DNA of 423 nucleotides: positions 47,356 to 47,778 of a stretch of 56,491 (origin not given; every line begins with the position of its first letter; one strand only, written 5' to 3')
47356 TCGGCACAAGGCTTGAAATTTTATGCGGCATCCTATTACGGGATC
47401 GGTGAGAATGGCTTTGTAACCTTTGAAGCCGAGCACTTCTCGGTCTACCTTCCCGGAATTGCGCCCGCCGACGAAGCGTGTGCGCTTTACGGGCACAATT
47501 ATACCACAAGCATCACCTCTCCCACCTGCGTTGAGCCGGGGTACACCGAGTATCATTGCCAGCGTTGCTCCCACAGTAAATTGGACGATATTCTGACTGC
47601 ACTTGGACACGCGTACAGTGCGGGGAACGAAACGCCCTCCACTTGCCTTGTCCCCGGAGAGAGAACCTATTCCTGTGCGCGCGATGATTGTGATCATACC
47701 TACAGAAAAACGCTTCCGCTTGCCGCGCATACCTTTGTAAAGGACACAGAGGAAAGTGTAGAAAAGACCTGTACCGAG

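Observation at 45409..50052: A 1547-aa lipoprotein is built from about 20 degenerate Cys/His knuckle modules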

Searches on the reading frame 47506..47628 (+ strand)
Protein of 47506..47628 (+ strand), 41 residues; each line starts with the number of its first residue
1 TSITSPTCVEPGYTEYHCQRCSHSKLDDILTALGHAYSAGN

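Call 47: search_protein_representatives(alignment_id=A4)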
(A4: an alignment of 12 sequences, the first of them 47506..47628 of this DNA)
Query: 12 sequences, 41 profile positions. Proteins with E-value up to 0.001 (for the whole library): 36347; up to 1e-10: 17021; up to 1e-30: 3332. The best 150 are listed.
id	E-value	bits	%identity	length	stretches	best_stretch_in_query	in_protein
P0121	4.2e-225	740.9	-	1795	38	4-41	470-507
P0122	3.0e-223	735.0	-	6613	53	4-36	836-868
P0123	4.5e-182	603.6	-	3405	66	3-39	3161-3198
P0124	4.2e-172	571.8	-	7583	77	3-40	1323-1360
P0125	3.1e-170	565.8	-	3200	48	1-41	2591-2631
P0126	4.3e-167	555.8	-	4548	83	3-40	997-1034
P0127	4.3e-164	546.3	-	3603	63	2-39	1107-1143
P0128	6.5e-161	536.1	-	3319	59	2-41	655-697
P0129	2.3e-160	534.4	-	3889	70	5-41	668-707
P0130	2.3e-159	531.2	-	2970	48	2-41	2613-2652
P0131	1.6e-155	518.9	-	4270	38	6-37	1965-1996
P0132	1.5e-154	515.9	-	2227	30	2-41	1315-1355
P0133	1.6e-152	509.3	-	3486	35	2-41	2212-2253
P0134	5.7e-152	507.6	-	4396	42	2-41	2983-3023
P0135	3.1e-147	492.5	-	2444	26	2-41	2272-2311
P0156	2.3e-130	438.7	-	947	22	2-40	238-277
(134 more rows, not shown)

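Call 49: list_cluster_members(proteins=[P0121, P0122, P0124, P0126, P0156, P0002, P0004, P0063, P0077, P0080])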
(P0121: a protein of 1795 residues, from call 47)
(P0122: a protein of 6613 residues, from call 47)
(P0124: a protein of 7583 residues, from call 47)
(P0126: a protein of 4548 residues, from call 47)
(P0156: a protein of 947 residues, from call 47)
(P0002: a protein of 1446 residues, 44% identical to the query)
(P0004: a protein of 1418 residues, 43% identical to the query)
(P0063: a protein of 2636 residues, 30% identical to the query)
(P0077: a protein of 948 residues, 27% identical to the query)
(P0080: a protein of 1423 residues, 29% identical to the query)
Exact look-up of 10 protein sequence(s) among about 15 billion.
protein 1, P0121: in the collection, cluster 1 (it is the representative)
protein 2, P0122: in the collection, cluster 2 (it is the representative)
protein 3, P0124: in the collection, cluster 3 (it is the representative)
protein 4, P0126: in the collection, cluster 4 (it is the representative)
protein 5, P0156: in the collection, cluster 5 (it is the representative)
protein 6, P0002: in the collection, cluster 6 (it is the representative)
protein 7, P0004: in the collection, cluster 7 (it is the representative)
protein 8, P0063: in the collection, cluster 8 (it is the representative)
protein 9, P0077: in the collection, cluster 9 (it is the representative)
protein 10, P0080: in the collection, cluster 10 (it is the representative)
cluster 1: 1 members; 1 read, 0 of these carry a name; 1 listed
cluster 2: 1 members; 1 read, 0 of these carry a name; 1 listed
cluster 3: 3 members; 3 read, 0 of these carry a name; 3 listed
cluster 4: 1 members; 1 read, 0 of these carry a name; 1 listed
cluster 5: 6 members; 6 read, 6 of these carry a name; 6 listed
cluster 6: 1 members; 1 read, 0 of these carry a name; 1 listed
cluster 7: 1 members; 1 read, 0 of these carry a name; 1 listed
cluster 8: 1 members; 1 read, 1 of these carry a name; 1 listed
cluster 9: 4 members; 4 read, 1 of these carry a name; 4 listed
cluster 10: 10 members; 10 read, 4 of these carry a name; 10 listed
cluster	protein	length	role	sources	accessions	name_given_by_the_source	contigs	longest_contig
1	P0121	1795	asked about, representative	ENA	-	-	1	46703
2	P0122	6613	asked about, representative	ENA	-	-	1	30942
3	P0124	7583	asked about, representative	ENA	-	-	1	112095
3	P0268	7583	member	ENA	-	-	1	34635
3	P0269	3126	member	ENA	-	-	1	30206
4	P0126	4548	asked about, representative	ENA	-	-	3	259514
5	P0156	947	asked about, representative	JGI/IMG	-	DNA-directed RNA polymerase subunit RPC12/RpoP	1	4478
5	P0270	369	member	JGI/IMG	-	DNA-directed RNA polymerase subunit RPC12/RpoP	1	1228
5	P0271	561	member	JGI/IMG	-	hypothetical protein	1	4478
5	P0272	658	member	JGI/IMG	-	hypothetical protein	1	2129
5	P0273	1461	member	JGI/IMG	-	DNA-directed RNA polymerase subunit RPC12/RpoP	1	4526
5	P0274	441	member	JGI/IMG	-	DNA-directed RNA polymerase subunit RPC12/RpoP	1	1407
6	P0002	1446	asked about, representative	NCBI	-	-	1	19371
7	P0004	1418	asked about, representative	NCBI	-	-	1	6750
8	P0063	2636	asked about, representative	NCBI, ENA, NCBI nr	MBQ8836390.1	MAG: hypothetical protein IJ002_02650 [Clostridia bacterium] | hypothetical protein [Clostridia bacterium]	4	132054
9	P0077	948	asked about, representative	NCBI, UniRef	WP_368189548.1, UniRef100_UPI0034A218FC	transglutaminase domain-containing protein [Blautia sp. ... | transglutaminase domain-containing protein n=2 Tax=Blautia TaxID=572511 ...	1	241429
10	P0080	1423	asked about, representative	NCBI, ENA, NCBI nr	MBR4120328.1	MAG: hypothetical protein IKT95_01085 [Spirochaetales bacterium] | hypothetical protein [Spirochaetales bacterium]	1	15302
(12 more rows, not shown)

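Call 66: search_solved_structures(query=A4, max_evalue=10, show_alignments=4)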
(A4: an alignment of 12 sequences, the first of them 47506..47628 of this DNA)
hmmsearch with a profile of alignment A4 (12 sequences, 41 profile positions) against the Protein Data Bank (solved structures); distinct sequences matched with E-value up to 10: 73 (the best 60 are shown).
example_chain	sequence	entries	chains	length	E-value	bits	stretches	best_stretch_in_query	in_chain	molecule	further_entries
2i13_A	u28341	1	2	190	2.3e-09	39.9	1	9-34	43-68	Aart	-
5v3g_D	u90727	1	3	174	6.5e-06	28.9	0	9-27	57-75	PR domain zinc finger protein 9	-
5egb_A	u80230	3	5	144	2e-05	27.3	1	9-28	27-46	Histone-lysine N-methyltransferase PRDM9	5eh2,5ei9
1mey_C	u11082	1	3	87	4.9e-05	26.1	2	9-33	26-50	CONSENSUS ZINC FINGER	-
1x6h_A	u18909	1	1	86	0.00029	23.6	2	9-26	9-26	Transcriptional repressor CTCF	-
7aor_at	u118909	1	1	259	0.0057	19.5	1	16-29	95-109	mS66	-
7mc1_A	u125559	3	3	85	0.0086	18.9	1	16-25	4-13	Isoform 2 of Zinc finger and BTB domain-containing protein 17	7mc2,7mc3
9qa6_A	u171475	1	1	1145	0.016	18.1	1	1-32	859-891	IgA protease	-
7txc_E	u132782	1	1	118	0.027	17.4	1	10-26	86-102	Hypermethylated in cancer 2 protein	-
2ep2_A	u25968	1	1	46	0.034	17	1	12-34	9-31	Zinc finger protein 484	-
2lvr_A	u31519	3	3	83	0.041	16.8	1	9-25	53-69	Zinc finger and BTB domain-containing protein 17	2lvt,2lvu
2cot_A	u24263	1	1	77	0.047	16.6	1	14-27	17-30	Zinc finger protein 435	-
6hiv_DS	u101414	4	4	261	0.049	16.5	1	13-31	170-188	ms66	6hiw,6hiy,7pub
2yto_A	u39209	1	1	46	0.11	15.4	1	12-34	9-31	Zinc finger protein 484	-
2eon_A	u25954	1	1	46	0.13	15.2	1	12-36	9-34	Zinc finger protein 95 homolog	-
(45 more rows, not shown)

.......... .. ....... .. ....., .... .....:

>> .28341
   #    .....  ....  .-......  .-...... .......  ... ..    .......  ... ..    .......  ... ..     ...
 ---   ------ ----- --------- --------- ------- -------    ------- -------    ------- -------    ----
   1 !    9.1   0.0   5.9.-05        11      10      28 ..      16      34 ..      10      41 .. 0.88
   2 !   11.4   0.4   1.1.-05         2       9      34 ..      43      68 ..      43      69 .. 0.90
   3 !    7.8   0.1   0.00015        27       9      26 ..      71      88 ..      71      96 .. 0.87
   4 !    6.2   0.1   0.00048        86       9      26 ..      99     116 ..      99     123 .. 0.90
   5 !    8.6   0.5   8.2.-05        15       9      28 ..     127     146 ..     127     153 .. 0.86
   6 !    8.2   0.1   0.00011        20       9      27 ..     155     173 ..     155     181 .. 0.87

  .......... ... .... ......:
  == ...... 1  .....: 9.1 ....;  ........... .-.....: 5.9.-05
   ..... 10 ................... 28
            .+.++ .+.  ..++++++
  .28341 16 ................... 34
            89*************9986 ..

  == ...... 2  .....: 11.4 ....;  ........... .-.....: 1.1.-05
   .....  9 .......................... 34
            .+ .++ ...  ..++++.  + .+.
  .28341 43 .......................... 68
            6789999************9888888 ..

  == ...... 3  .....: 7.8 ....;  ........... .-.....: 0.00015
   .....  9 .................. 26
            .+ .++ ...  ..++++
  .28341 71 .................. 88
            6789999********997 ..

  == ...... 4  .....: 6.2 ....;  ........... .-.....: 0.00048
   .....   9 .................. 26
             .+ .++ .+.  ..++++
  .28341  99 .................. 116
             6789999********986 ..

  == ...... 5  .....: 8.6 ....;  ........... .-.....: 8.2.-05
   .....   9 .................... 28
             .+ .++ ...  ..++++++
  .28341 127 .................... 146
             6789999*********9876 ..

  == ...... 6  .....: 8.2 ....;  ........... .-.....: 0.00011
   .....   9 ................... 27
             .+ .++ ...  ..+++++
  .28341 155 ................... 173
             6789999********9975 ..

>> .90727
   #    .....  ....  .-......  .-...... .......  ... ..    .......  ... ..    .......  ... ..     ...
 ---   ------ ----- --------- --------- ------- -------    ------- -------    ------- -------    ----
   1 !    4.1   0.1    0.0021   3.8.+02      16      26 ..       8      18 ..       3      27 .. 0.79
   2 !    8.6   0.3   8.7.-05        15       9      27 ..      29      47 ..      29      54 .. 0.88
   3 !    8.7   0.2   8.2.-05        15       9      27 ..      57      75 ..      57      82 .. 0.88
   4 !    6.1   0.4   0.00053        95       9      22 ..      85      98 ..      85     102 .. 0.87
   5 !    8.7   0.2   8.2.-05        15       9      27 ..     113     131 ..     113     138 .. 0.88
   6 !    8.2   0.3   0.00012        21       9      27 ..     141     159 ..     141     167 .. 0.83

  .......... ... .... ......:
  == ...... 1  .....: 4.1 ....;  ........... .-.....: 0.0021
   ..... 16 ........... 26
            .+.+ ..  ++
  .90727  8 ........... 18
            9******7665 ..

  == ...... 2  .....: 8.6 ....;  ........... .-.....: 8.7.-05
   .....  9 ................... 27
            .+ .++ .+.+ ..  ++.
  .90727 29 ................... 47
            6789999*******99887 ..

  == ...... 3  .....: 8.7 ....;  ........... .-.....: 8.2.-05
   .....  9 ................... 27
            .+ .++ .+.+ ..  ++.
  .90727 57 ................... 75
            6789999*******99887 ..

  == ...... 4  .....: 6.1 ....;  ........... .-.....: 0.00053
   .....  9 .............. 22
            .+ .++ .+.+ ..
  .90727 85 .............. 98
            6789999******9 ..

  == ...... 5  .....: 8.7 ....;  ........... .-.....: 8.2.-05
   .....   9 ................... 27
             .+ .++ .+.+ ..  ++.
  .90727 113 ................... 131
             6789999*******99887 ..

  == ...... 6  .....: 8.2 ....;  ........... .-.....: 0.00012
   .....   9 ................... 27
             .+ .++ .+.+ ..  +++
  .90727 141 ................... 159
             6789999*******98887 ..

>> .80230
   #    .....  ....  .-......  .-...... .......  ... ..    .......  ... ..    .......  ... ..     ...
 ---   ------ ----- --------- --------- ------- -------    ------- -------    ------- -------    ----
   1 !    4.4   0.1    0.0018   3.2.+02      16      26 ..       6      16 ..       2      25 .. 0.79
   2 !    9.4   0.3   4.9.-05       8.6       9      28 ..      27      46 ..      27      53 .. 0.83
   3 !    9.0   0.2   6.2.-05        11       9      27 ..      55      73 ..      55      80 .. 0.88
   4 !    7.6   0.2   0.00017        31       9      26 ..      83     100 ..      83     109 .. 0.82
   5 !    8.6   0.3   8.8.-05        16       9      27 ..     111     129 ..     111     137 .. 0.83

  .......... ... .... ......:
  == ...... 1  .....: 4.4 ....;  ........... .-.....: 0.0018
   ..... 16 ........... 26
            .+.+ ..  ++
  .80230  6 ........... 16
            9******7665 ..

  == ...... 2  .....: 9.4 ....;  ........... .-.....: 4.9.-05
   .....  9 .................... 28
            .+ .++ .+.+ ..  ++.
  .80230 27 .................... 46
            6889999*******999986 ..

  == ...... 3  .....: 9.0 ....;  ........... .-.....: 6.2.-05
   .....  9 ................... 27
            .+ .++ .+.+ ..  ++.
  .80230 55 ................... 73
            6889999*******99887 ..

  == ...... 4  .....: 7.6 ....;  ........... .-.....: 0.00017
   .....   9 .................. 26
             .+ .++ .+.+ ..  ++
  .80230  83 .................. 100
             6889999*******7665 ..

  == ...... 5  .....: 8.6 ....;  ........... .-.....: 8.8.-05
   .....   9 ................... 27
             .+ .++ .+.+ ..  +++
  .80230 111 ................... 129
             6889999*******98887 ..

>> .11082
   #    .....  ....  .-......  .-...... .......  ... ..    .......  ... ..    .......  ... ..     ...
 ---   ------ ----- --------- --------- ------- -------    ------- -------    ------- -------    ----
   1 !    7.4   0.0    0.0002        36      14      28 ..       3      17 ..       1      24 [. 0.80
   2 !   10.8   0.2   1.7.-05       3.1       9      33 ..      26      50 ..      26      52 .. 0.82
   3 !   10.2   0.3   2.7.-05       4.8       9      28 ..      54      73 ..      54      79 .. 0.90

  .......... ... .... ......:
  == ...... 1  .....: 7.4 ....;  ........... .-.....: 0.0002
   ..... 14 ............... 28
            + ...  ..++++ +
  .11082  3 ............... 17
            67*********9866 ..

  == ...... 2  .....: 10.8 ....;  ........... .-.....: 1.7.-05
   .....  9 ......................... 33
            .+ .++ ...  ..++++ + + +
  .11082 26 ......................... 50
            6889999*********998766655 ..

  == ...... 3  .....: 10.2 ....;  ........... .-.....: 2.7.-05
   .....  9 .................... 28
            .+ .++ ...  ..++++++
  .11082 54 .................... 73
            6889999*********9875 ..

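Call 69: search_protein_families(library=ncbifam, proteins=[P0121, P0156], max_evalue=0.01)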
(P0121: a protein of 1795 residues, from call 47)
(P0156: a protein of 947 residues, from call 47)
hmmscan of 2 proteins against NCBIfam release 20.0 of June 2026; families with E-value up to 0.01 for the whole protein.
P0121 (1795 aa): 1 family
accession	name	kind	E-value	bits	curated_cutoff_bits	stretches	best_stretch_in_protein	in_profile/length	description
NF053514.2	JUQZ_fam_ocin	equivalog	0.0094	16.2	40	0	1755-1792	66-103/107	BLB8/JUQZ-1 family protein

P0156 (947 aa): 1 family
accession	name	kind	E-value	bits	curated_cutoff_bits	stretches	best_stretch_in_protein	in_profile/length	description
NF007590.0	PRK10227.1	equivalog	0.00064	19.8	244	0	31-48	24-41/135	Cu(I)-responsive transcriptional regulator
